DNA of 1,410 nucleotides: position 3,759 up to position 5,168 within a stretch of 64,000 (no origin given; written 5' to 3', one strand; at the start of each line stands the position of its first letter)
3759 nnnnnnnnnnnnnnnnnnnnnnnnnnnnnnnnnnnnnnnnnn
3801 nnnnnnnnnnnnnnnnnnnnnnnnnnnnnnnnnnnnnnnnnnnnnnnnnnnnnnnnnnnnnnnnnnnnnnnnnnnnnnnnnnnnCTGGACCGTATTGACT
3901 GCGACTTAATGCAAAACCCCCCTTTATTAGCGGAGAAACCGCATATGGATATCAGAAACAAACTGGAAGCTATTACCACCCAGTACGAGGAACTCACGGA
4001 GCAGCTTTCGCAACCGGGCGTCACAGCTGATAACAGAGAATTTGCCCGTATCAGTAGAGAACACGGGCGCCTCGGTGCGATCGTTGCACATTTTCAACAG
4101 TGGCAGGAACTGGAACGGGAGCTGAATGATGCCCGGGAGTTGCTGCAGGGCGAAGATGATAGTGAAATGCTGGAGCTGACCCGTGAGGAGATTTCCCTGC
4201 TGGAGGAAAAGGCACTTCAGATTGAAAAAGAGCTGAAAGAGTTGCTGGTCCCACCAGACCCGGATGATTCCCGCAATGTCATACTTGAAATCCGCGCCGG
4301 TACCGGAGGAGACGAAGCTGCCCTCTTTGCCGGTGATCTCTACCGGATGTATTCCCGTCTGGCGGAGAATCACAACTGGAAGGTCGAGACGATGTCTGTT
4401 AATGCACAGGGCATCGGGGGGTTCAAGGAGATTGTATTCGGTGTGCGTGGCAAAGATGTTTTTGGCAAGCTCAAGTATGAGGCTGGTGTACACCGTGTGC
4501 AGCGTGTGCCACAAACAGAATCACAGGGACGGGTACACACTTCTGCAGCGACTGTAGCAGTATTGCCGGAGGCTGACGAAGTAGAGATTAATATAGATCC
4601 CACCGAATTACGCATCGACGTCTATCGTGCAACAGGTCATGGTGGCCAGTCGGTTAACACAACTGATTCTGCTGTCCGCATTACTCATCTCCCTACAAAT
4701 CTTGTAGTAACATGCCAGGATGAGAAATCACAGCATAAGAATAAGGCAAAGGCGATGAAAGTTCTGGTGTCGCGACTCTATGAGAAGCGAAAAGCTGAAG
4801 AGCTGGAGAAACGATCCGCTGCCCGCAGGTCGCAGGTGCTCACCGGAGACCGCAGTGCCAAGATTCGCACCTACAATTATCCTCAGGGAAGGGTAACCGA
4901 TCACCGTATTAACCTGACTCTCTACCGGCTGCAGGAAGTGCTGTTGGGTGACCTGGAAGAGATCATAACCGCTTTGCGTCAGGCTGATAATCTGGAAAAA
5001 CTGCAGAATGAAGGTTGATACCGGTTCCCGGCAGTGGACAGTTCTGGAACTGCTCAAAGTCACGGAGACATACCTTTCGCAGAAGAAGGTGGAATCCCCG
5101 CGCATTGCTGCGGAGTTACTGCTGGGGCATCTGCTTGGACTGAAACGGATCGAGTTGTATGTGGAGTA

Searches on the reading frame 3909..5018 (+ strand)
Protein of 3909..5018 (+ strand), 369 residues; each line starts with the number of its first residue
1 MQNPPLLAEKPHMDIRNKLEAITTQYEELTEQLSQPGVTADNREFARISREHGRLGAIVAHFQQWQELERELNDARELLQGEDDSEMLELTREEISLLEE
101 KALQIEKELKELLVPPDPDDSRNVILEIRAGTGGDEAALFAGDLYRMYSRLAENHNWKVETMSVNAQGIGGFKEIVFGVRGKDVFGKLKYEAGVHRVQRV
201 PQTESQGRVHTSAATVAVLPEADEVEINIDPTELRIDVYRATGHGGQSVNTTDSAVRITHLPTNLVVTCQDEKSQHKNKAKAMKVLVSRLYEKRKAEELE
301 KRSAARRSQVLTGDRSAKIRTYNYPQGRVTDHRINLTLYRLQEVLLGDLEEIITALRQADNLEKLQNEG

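Call 23: search_protein_families(library=ncbifam, proteins=[window:3909-5018:+], max_evalue=1e-10)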
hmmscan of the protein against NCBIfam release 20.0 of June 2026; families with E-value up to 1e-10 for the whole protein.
window:3909-5018:+ (369 aa): 4 families
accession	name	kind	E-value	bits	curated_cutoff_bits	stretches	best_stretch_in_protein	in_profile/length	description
TIGR00019.1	prfA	equivalog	5.9e-157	522.2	423.25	1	15-366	6-356/361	peptide chain release factor 1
NF001859.2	PRK00591.1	equivalog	4.5e-156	519.3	400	1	19-365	1-347/347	peptide chain release factor 1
TIGR00020.2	prfB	exception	1.6e-86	290.5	370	1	18-355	16-350/353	peptide chain release factor 2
TIGR03072.1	release_prfH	equivalog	1.3e-23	83.6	166.65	1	125-323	2-196/200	peptide chain release factor H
